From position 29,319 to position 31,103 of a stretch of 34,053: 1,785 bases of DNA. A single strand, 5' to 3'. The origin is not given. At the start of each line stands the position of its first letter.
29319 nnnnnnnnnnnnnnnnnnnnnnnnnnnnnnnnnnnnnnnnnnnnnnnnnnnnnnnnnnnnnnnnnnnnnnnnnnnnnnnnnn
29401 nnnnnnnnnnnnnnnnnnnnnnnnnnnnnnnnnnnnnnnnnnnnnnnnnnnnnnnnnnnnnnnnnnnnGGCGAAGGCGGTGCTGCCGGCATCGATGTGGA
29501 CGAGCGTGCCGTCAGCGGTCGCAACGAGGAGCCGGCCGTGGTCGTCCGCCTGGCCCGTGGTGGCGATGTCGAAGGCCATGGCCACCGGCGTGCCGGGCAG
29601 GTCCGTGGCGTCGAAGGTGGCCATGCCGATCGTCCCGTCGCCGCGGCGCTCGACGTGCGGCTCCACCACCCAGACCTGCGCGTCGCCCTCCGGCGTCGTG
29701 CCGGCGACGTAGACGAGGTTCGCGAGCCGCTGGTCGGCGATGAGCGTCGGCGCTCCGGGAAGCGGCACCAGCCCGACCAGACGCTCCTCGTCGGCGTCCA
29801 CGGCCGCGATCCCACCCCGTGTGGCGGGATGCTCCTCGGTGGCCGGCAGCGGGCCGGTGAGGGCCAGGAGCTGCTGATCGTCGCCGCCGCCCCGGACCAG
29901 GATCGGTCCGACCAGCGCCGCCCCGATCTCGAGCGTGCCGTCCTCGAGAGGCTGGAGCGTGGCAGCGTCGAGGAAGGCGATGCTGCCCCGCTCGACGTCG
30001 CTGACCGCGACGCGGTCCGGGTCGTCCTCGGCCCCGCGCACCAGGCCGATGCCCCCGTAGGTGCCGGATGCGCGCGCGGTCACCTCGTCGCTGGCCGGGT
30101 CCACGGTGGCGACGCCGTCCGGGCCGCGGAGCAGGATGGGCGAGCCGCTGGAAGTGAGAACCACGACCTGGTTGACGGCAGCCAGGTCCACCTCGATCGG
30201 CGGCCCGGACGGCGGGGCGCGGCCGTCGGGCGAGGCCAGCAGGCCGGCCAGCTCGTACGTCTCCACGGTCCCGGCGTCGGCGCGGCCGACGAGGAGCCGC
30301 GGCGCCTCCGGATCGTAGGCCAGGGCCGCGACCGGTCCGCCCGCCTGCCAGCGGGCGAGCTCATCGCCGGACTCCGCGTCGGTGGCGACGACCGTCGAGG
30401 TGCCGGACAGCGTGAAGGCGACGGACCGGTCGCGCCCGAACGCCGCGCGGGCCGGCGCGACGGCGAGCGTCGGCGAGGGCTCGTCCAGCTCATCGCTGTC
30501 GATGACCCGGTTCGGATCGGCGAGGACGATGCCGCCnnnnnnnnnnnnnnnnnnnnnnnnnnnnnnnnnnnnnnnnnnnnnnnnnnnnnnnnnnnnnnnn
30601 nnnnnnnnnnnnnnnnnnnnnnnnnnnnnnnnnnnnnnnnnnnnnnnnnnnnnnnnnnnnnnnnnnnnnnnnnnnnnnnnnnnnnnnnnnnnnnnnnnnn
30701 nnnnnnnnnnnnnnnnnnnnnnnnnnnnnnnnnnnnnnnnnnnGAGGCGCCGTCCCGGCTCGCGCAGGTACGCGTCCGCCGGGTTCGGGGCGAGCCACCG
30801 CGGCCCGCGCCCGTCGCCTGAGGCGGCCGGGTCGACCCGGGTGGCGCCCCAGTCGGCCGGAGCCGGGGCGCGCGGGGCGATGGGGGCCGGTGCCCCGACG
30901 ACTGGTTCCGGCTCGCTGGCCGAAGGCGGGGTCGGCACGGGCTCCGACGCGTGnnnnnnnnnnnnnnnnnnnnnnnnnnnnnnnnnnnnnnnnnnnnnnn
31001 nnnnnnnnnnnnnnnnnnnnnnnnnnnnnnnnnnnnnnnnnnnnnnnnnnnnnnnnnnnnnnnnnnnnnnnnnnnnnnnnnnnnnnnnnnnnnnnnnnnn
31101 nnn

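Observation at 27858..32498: One 1546-aa polypeptide fusing two different GT-C glycosyltransferase modules, the second split by a ~345-aa propeller-like insertion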

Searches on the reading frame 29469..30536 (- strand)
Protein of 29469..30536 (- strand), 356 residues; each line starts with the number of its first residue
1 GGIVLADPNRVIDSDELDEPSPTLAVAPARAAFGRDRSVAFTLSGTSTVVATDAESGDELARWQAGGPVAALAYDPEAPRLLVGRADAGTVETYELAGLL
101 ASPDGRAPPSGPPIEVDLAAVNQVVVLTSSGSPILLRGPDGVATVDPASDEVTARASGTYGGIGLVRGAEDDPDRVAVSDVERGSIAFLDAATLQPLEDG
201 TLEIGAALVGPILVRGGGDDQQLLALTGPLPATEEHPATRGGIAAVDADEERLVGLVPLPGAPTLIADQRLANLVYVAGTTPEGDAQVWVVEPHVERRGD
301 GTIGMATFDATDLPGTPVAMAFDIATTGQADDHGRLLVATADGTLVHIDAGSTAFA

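Call 31: predict_structure(alignment_id=A2)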
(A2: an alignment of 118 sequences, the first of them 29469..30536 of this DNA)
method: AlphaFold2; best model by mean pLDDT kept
length: 356 residues; sequences in the alignment: 118
mean_pLDDT: 94.8   pTM: 0.93
mean pLDDT of the five models: 94.8, 94.6, 94.5, 94.4, 94.1
residues with pLDDT >= 90: 317; 70-90: 28; 50-70: 8; < 50: 3
segments of 3 or more residues with pLDDT < 50: none
pLDDT, mean of each block of 10 residues (from residue 1): 67 97 97 92 98 97 98 97 98 98 97 98 96 98 98 98 96 97 97 96 97 94 98 94 97 97 97 96 98 92 94 98 87 92 97 60
secondary structure, 60 per line:
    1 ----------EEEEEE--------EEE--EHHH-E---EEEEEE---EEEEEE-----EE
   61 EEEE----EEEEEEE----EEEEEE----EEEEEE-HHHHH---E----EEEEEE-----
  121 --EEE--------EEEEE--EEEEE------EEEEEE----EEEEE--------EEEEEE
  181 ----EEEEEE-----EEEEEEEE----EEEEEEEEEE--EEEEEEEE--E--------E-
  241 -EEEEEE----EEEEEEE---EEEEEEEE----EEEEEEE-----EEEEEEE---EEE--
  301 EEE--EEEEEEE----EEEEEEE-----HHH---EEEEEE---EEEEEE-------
elements in order: E11-16 E25-27 E39-44 E48-53 E59-64 E69-75 E80-85 E90-95 H97-101 E110-115 E123-125 E134-138 E141-145 E152-157 E162-166 E175-180 E185-190 E196-203 E208-217 E220-227 E242-247 E252-258 E262-269 E274-280 E286-292 E296-298 E301-303 E306-312 E317-323 E335-340 E344-349

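Call 35: fold_search(model_id=the predicted structure, library=pdb)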
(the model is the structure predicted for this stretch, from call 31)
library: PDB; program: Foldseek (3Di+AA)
matches with E <= 10: 1950; with E <= 0.001: 1671
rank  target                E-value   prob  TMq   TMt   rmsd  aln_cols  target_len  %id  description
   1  6rxt_UO               7.3e-12  1.00  0.66  0.48   4.5       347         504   14  Cryo-EM structure of the 90S pre-ribosome (Kre33-Noc4) from Chaetomium thermophilum, state A (released 2019-08-14)
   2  5mzh_B                2.9e-11  1.00  0.59  0.51   4.9       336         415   11  Crystal structure of ODA16 from Chlamydomonas reinhardtii (released 2017-03-22)
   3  4imm_A                4.0e-11  1.00  0.53  0.56   8.0       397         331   13  The crystal structure of BamB from Moraxella catarrhalis (released 2014-03-26)
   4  2ce8_A                1.6e-10  1.00  0.64  0.67   5.9       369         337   12  An EH1 peptide bound to the Groucho-TLE WD40 domain. (released 2006-06-14)
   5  1gxr_B                2.0e-10  1.00  0.66  0.72   4.5       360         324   11  WD40 Region of Human Groucho/TLE1 (released 2002-06-13)
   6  8c6j_J                2.3e-10  1.00  0.60  0.59   5.6       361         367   12  Human spliceosomal PM5 C* complex (released 2023-07-12)
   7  5yzv_B                2.9e-10  1.00  0.63  0.77   4.7       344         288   14  Biophysical and structural characterization of the thermostable WD40 domain of a prokaryotic protein, Thermomonospora  (released 2018-10-03)
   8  7klj_B                3.4e-10  1.00  0.61  0.67   6.0       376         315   13  Crystal structure of the WD-repeat domain of human KIF21A (released 2020-12-16)
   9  3bws_A                4.3e-10  1.00  0.65  0.58   4.9       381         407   12  Crystal structure of the leptospiral antigen Lp49 (released 2008-10-07)
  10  7klj_A                4.8e-10  1.00  0.61  0.67   7.0       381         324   12  Crystal structure of the WD-repeat domain of human KIF21A (released 2020-12-16)
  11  9n74_LS               4.8e-10  1.00  0.64  0.51   6.9       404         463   10  SSU processome maturation and disassembly, State H (released 2025-10-29)
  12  6n9g_D                5.3e-10  1.00  0.61  0.62   5.4       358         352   10  Crystal Structure of RGS7-Gbeta5 dimer (released 2019-01-09)
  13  5mzh_A                5.6e-10  1.00  0.56  0.49   5.7       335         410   11  Crystal structure of ODA16 from Chlamydomonas reinhardtii (released 2017-03-22)
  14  6n9g_C                5.9e-10  1.00  0.64  0.65   5.0       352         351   10  Crystal Structure of RGS7-Gbeta5 dimer (released 2019-01-09)
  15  6id0_T                7.3e-10  1.00  0.63  0.69   4.9       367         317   13  Cryo-EM structure of a human intron lariat spliceosome prior to Prp43 loaded (ILS1 complex) at 2.9 angstrom resolution (released 2019-03-13)
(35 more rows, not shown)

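Call 39: search_protein_families(library=pfam, proteins=[window:29469-30536:-], max_evalue=10)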
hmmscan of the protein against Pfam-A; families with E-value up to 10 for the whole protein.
window:29469-30536:- (356 aa): 2 families
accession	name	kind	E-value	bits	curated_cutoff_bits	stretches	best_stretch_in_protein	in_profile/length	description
PF02237.23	BPL_C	-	0.0012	19.2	21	1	331-352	23-44/48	Biotin protein ligase C terminal domain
PF13360.13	PQQ_2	-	0.15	12.1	27.6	1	34-70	30-66/233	Outer membrane protein assembly factor BamB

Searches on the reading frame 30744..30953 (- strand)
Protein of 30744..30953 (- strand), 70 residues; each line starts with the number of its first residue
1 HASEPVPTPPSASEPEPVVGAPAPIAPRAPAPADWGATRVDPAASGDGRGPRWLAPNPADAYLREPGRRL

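Call 39: search_protein_families(library=pfam, proteins=[window:30744-30953:-], max_evalue=10)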
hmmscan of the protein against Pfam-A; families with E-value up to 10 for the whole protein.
window:30744-30953:- (70 aa): 0 families
